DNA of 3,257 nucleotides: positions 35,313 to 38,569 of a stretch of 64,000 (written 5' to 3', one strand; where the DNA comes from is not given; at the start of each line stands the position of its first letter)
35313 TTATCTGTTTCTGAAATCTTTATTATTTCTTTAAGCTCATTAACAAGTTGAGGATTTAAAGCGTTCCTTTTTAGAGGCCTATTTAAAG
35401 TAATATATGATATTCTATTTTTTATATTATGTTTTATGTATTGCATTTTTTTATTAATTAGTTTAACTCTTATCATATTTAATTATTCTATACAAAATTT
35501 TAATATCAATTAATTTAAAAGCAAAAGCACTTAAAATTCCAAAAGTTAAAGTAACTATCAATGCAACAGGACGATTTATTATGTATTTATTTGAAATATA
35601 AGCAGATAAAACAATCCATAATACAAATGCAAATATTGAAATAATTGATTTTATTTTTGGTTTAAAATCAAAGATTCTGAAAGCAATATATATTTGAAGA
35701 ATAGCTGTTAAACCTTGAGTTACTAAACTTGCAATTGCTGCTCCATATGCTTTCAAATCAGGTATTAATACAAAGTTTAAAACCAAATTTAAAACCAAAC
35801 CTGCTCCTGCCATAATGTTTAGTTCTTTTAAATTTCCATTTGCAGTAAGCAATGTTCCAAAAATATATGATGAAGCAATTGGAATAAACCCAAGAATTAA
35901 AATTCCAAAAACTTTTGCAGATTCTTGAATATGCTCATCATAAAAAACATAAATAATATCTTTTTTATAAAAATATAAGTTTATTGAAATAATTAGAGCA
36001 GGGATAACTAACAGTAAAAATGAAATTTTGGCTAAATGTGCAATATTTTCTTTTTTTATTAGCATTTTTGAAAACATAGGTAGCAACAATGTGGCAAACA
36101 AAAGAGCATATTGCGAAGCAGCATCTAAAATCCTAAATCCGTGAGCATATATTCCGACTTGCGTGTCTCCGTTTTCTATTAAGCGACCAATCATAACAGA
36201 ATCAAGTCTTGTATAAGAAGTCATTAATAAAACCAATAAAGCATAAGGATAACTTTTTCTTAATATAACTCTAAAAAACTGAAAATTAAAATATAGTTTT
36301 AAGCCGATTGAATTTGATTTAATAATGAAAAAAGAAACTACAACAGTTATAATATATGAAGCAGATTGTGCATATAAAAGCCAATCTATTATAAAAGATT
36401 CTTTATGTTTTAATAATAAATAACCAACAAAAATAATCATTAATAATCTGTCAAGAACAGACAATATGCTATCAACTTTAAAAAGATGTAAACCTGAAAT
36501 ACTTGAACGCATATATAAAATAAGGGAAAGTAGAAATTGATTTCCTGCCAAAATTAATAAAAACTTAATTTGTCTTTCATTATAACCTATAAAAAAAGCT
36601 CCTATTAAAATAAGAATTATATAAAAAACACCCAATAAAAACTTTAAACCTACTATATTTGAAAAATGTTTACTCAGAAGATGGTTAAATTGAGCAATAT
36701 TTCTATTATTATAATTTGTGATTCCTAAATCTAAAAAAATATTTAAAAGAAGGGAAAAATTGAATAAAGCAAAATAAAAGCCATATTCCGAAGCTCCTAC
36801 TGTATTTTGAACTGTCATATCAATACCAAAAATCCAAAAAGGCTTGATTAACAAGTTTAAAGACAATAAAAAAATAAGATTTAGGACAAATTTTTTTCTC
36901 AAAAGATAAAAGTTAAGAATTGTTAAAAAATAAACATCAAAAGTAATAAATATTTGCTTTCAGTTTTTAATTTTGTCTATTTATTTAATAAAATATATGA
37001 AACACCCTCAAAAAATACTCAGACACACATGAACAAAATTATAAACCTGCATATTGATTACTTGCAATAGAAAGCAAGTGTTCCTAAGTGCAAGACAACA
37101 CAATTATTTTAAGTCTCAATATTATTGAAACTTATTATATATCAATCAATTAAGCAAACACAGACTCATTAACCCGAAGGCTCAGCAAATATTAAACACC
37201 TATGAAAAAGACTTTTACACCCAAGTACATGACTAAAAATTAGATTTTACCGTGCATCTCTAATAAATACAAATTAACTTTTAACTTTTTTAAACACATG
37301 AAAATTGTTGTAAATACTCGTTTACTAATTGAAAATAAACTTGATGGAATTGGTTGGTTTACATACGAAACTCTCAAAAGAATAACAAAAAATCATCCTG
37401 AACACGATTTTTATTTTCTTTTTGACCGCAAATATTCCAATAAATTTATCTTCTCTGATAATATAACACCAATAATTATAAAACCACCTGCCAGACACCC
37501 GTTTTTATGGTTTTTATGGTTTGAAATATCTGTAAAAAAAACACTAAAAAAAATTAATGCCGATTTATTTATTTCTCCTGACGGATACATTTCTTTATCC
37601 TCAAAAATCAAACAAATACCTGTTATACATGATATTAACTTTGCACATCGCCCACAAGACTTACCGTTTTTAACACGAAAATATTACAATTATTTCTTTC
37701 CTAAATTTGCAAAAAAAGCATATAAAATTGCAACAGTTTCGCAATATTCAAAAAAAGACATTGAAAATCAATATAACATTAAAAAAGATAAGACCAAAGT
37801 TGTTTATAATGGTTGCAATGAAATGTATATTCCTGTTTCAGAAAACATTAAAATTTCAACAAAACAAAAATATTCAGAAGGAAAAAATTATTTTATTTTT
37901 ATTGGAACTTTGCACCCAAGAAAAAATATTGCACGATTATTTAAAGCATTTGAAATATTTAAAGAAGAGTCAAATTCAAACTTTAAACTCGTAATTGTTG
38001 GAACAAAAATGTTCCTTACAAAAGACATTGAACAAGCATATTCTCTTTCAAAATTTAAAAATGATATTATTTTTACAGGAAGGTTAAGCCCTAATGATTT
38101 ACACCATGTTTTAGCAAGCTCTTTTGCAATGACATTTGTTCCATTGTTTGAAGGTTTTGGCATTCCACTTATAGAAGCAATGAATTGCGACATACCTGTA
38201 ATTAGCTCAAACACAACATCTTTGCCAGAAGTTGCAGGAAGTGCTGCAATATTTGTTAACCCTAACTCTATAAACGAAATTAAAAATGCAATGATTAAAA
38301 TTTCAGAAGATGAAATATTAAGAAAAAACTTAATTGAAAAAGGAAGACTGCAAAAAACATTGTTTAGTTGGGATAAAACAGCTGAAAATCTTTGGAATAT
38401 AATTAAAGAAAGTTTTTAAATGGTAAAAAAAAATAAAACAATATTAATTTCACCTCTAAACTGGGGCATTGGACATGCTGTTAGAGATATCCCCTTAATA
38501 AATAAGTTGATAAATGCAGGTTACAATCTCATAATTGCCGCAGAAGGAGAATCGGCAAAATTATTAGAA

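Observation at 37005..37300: Three repeat modules chained head-to-tail fill the divergent promoter region between the flippase and glycosyltransferase genes, including a third copy of the conserved core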

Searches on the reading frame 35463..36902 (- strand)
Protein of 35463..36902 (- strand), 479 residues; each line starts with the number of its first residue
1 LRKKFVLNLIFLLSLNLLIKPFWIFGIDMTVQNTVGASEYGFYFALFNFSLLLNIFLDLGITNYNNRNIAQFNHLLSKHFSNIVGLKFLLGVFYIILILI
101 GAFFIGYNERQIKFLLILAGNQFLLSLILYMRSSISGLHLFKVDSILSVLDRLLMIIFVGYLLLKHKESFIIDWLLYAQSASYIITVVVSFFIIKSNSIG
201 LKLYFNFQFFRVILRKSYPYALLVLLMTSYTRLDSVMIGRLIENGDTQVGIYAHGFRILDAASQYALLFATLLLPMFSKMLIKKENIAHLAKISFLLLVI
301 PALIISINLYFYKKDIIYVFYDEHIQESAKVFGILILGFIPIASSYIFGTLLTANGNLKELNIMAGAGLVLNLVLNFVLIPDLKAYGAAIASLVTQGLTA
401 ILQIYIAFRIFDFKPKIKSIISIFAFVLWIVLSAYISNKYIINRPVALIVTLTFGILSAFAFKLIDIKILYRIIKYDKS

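Call 13: search_protein_families(library=pfam, proteins=[window:35463-36902:-])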
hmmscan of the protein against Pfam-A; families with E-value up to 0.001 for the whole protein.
window:35463-36902:- (479 aa): 1 family
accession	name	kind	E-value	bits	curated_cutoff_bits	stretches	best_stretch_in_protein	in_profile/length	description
PF01943.22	Polysacc_synt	-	7.3e-17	62.1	28.2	1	26-280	21-273/274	Polysaccharide biosynthesis protein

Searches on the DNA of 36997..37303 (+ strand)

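Call 86: search_dna_similar(query=window:36997-37303:+, collection=plasmids, mode=distant, max_evalue=0.001, max_rows=10)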
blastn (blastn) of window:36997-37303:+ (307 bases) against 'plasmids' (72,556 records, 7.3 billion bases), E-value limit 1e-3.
No match.

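Call 87: search_dna_similar(query=window:36997-37303:+, collection=phages, mode=distant, max_evalue=0.001, max_rows=10)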
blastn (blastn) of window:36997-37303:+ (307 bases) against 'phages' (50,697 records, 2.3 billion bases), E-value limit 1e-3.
No match.

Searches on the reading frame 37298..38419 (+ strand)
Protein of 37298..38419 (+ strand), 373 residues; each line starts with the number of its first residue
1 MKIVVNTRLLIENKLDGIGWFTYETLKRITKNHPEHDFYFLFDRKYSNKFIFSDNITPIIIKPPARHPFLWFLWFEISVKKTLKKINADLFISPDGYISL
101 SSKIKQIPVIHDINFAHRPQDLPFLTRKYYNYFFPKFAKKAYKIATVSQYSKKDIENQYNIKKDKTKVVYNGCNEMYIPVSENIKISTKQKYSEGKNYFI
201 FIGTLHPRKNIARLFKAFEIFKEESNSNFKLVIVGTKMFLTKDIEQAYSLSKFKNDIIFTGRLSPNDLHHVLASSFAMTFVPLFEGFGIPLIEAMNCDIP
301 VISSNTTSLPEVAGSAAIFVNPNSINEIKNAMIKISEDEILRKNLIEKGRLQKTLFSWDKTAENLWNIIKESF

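Call 13: search_protein_families(library=pfam, proteins=[window:37298-38419:+])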
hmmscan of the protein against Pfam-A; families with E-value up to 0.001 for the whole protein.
window:37298-38419:+ (373 aa): 3 families
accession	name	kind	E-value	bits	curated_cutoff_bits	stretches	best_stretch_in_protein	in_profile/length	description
PF00534.26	Glycos_transf_1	-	2.7e-33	115.3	26.4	1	187-350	6-170/172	Glycosyl transferases group 1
PF13692.12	Glyco_trans_1_4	-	7.1e-23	81.9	27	1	197-338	2-142/142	Glycosyl transferases group 1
PF13439.12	Glyco_transf_4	-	1e-11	45.6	28.5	1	17-174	3-167/170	Glycosyltransferase Family 4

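Call 23: find_encoding_contigs(protein=window:37298-38419:+, flank=3000, max_places=6)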
Protein window:37298-38419:+ (373 aa): 1 contig read that carries it; 1 place shown.
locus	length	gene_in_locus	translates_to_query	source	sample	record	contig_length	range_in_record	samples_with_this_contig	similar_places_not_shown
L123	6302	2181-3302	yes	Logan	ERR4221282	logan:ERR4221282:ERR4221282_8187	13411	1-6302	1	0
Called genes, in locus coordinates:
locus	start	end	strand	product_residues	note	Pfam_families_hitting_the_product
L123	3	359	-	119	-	?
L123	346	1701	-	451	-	PF01943:Polysacc_synt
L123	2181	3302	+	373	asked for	PF13439:Glyco_transf_4, PF00534:Glycos_transf_1, PF13692:Glyco_trans_1_4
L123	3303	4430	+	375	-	PF13528:Glyco_trans_1_3 (weak), PF04101:Glyco_tran_28_C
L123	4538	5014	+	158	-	PF02576:RimP_N (weak)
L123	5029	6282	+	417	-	PF08529:NusA_N, PF13184:KH_NusA_1st, PF26594:KH_NusA_2nd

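Call 24: find_homologous_proteins(query=window:37298-38419:+, max_evalue=1e-40)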
Query window:37298-38419:+ (373 aa): 7996 proteins with E <= 1e-40 among 8000 candidates; the best 120 are listed.
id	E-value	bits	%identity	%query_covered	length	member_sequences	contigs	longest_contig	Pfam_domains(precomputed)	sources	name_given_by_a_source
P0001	6.1e-229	777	91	100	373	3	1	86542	PF00534.27,PF13439.13,PF13692.13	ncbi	-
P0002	3.3e-205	699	82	100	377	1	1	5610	PF00534.27,PF13439.13,PF13692.13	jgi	-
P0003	5.1e-205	698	80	100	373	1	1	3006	PF00534.27,PF13439.13,PF13692.13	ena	-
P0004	8.0e-203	691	80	100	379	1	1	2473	PF00534.27,PF13439.13,PF13692.13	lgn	-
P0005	2.1e-202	690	81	100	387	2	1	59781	PF00534.27,PF13439.13,PF13692.13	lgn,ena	-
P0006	1.1e-200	684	80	100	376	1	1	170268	PF00534.27,PF13524.13,PF13439.13,PF13692.13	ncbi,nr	ncbi:MAG: glycosyltransferase family 4 protein [Bacteroidales bacterium]|nr:glycosyltransferase fami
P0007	1.6e-199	680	80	100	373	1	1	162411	PF00534.27,PF13439.13,PF13692.13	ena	-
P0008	1.1e-198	677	79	100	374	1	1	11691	PF00534.27,PF13439.13,PF13692.13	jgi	-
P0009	1.0e-197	674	79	100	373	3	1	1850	PF00534.27,PF13439.13,PF13692.13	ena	-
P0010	1.2e-197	674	79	100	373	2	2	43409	PF00534.27,PF13439.13,PF13692.13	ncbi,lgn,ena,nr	ncbi:MAG: glycosyltransferase family 4 protein [Bacteroidales bacterium]|nr:glycosyltransferase fami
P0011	7.4e-197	672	77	100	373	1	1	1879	PF00534.27,PF13439.13,PF13692.13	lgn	-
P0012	8.8e-196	668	77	99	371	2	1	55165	PF00534.27,PF13439.13,PF13692.13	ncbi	-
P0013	2.6e-195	666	78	100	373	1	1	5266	PF00534.27,PF13439.13,PF13692.13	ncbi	-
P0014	3.1e-195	666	77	100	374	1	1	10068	PF00534.27,PF13524.13,PF13439.13,PF13692.13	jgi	-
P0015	1.4e-194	664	76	99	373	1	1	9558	PF00534.27,PF13439.13,PF13692.13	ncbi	-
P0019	1.3e-193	661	77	99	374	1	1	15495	PF00534.27,PF13439.13,PF13692.13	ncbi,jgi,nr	ncbi:MAG: glycosyltransferase family 4 protein [Chlorobi bacterium]|nr:glycosyltransferase family 4 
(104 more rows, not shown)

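Call 25: find_encoding_contigs(protein=P0001, flank=10000, max_places=1)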
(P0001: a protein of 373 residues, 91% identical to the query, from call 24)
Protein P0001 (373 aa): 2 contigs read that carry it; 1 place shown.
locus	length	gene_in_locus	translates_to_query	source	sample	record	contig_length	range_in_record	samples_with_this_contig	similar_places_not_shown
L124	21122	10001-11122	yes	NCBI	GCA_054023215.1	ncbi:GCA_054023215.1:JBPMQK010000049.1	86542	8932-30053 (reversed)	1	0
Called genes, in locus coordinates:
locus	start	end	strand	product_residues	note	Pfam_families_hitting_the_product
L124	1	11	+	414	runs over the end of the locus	PF18962:Por_Secre_tail, PF09603:Fib_succ_major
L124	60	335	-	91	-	PF20405:DUF6695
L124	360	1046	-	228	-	PF25218:TseH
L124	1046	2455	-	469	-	PF00282:Pyridoxal_deC, PF01212:Beta_elim_lyase (weak)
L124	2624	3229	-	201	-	PF00578:AhpC-TSA, PF08534:Redoxin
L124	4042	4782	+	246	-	-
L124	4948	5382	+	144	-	-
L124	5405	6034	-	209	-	PF00027:cNMP_binding (weak), PF13545:HTH_Crp_2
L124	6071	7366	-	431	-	PF00919:UPF0004, PF04055:Radical_SAM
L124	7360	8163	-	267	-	PF00378:ECH_1, PF16113:ECH_2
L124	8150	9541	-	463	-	PF01943:Polysacc_synt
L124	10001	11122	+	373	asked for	PF13439:Glyco_transf_4, PF00534:Glycos_transf_1, PF13692:Glyco_trans_1_4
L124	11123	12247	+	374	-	PF13528:Glyco_trans_1_3 (faint), PF04101:Glyco_tran_28_C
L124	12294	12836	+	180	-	PF02576:RimP_N (weak)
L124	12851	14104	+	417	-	PF08529:NusA_N, PF13184:KH_NusA_1st, PF26594:KH_NusA_2nd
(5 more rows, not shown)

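Call 26: find_encoding_contigs(protein=P0006, flank=10000, max_places=1)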
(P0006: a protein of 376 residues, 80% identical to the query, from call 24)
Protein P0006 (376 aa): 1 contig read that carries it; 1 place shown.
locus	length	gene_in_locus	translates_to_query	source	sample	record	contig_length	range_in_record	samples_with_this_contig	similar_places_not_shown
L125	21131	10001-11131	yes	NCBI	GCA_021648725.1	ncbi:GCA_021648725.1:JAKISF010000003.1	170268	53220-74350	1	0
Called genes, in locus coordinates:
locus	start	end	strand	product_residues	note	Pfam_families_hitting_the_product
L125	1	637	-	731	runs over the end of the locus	PF01751:Toprim (faint), PF13155:Toprim_2, PF13148:DUF3987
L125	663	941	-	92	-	PF12728:HTH_17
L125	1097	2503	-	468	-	-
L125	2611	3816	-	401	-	PF17293:Arm-DNA-bind_5, PF13102:Phage_int_SAM_5, PF00589:Phage_integrase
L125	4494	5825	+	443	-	PF01134:GIDA (faint), PF01266:DAO (faint), PF03486:HI0933_like (faint), PF07992:Pyr_redox_2, PF13450:NAD_binding_8 (faint), PF13454:NAD_binding_9 (faint), PF00070:Pyr_redox (weak), PF22366:NDH2_C, +1 more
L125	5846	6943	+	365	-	PF04945:YHS, PF07992:Pyr_redox_2, PF13738:Pyr_redox_3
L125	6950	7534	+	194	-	PF12833:HTH_18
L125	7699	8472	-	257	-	PF00378:ECH_1, PF16113:ECH_2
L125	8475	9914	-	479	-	PF01943:Polysacc_synt, PF03023:MurJ (faint)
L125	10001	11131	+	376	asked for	PF13439:Glyco_transf_4, PF00534:Glycos_transf_1, PF13692:Glyco_trans_1_4, PF13524:Glyco_trans_1_2 (faint)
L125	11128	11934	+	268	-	PF01596:Methyltransf_3 (weak), PF13578:Methyltransf_24, PF13847:Methyltransf_31 (weak)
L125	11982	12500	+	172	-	-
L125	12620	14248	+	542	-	PF22694:CtpB_N-like (weak), PF13180:PDZ_2, PF17820:PDZ_6, PF03572:Peptidase_S41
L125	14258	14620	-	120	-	PF08378:NERD, PF02021:UPF0102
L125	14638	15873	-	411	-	PF03315:SDH_beta, PF03313:SDH_alpha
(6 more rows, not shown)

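Call 27: find_encoding_contigs(protein=P0007, flank=10000, max_places=1)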
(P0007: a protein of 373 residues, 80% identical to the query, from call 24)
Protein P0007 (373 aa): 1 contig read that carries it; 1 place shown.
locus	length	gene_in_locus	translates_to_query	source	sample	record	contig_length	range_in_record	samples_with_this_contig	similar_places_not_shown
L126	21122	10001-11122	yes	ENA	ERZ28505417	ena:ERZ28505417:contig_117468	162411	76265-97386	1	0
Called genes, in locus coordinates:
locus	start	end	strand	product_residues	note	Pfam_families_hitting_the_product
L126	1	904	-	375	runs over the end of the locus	PF05222:AlaDh_PNT_N, PF02826:2-Hacid_dh_C (faint), PF01262:AlaDh_PNT_C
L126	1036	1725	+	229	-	-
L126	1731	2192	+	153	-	PF28590:Lipid_A_deac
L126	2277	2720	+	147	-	-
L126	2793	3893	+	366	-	PF04055:Radical_SAM, PF19288:CofH_C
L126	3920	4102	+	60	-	-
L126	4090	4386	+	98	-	PF05016:ParE_toxin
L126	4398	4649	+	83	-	-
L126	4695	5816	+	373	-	PF00633:HHH (faint), PF14520:HHH_5 (weak), PF02481:DNA_processg_A, PF17782:WHD_DprA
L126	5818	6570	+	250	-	PF00535:Glycos_transf_2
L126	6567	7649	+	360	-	PF13439:Glyco_transf_4, PF20706:GT4-conflict (faint), PF00534:Glycos_transf_1, PF13692:Glyco_trans_1_4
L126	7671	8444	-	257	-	PF00378:ECH_1, PF16113:ECH_2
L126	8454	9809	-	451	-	PF01943:Polysacc_synt, PF01554:MatE (weak)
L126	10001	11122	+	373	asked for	PF13439:Glyco_transf_4, PF00534:Glycos_transf_1, PF13692:Glyco_trans_1_4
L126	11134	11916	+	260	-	PF01596:Methyltransf_3 (weak), PF13578:Methyltransf_24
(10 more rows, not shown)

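Call 28: find_encoding_contigs(protein=P0005, flank=10000, max_places=1)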
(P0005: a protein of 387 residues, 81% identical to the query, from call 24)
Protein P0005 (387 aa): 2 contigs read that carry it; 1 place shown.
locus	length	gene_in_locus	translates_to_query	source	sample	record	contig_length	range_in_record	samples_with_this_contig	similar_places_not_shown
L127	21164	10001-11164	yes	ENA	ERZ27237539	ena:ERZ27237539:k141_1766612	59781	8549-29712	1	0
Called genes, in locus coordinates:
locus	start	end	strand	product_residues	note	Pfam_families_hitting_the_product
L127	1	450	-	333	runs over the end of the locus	PF05893:LuxC (weak)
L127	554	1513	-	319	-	PF00696:AA_kinase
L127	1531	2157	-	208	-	PF01694:Rhomboid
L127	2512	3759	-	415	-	PF13426:PAS_9 (weak), PF00512:HisKA, PF02518:HATPase_c, PF00072:Response_reg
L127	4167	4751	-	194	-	PF00989:PAS (weak), PF13426:PAS_9, PF08448:PAS_4 (faint), PF08447:PAS_3 (faint), PF00989:PAS, PF13188:PAS_8 (weak)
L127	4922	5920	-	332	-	PF06144:DNA_pol3_delta, PF21694:DNA_pol3_delta_C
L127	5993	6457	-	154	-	-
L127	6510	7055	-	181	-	-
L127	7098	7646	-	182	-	PF04542:Sigma70_r2, PF08281:Sigma70_r4_2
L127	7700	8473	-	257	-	PF00378:ECH_1, PF16113:ECH_2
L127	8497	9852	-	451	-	PF01943:Polysacc_synt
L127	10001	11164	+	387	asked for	PF13439:Glyco_transf_4, PF00534:Glycos_transf_1, PF13692:Glyco_trans_1_4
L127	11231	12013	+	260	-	PF13578:Methyltransf_24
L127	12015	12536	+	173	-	-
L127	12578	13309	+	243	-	PF01814:Hemerythrin (faint)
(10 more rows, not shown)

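Call 42: find_encoding_contigs(protein=P0002, flank=10000, max_places=1)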
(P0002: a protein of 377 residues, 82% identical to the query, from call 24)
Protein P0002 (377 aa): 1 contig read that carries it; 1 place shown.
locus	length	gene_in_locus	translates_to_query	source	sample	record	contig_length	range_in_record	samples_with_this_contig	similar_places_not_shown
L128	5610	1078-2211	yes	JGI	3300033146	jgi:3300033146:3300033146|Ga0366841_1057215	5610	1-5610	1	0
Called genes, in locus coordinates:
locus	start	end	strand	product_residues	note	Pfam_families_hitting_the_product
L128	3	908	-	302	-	?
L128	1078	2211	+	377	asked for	PF13439:Glyco_transf_4, PF00534:Glycos_transf_1, PF13692:Glyco_trans_1_4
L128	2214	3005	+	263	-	PF01596:Methyltransf_3 (weak), PF13578:Methyltransf_24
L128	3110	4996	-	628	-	PF12437:GSIII_N, PF00120:Gln-synt_C, PF18318:Gln-synt_C-ter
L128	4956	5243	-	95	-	PF12437:GSIII_N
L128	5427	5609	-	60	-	?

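Call 43: find_encoding_contigs(protein=P0019, flank=10000, max_places=1)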
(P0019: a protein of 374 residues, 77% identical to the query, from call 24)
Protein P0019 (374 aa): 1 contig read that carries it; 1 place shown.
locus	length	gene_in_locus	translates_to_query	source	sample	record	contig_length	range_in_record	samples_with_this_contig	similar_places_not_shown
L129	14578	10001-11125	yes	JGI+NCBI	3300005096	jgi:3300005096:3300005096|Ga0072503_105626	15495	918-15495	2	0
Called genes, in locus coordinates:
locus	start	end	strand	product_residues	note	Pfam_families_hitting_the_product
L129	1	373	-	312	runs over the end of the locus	PF07676:PD40 (faint)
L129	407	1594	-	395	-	PF00202:Aminotran_3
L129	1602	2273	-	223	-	PF00588:SpoU_methylase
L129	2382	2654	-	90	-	PF00216:Bac_DNA_binding, PF18291:HU-HIG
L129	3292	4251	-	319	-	PF00696:AA_kinase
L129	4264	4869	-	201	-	PF01694:Rhomboid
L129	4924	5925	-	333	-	PF06144:DNA_pol3_delta, PF21694:DNA_pol3_delta_C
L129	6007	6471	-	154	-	-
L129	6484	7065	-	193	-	-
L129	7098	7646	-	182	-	PF04542:Sigma70_r2, PF08281:Sigma70_r4_2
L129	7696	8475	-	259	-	PF00378:ECH_1, PF16113:ECH_2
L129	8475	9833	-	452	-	PF01943:Polysacc_synt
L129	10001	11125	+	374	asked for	PF13439:Glyco_transf_4, PF00534:Glycos_transf_1, PF13692:Glyco_trans_1_4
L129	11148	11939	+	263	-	PF13578:Methyltransf_24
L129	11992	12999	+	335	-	PF05893:LuxC (weak)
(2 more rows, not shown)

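Call 44: find_encoding_contigs(protein=P0010, flank=10000, max_places=1)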
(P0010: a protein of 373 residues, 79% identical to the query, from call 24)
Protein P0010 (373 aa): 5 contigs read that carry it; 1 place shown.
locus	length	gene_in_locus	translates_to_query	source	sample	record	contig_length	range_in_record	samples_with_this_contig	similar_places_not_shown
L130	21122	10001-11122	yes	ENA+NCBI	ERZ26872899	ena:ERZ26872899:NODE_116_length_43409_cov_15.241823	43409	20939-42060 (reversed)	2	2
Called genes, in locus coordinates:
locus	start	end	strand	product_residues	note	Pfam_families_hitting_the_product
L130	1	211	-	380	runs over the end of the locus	PF01553:Acyltransferase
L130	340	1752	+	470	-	PF07690:MFS_1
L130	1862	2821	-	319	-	PF00696:AA_kinase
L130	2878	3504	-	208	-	PF01694:Rhomboid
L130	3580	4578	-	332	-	PF06144:DNA_pol3_delta, PF21694:DNA_pol3_delta_C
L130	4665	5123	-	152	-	-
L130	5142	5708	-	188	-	-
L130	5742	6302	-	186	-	PF04542:Sigma70_r2, PF08281:Sigma70_r4_2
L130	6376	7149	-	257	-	PF00378:ECH_1, PF16113:ECH_2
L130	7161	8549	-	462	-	PF01943:Polysacc_synt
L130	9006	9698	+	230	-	PF01596:Methyltransf_3 (weak), PF13578:Methyltransf_24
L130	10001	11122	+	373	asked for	PF13439:Glyco_transf_4, PF00534:Glycos_transf_1, PF13692:Glyco_trans_1_4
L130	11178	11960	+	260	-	PF13578:Methyltransf_24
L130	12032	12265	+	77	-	-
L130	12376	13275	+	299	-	PF17761:DUF1016_N, PF06250:YhcG_C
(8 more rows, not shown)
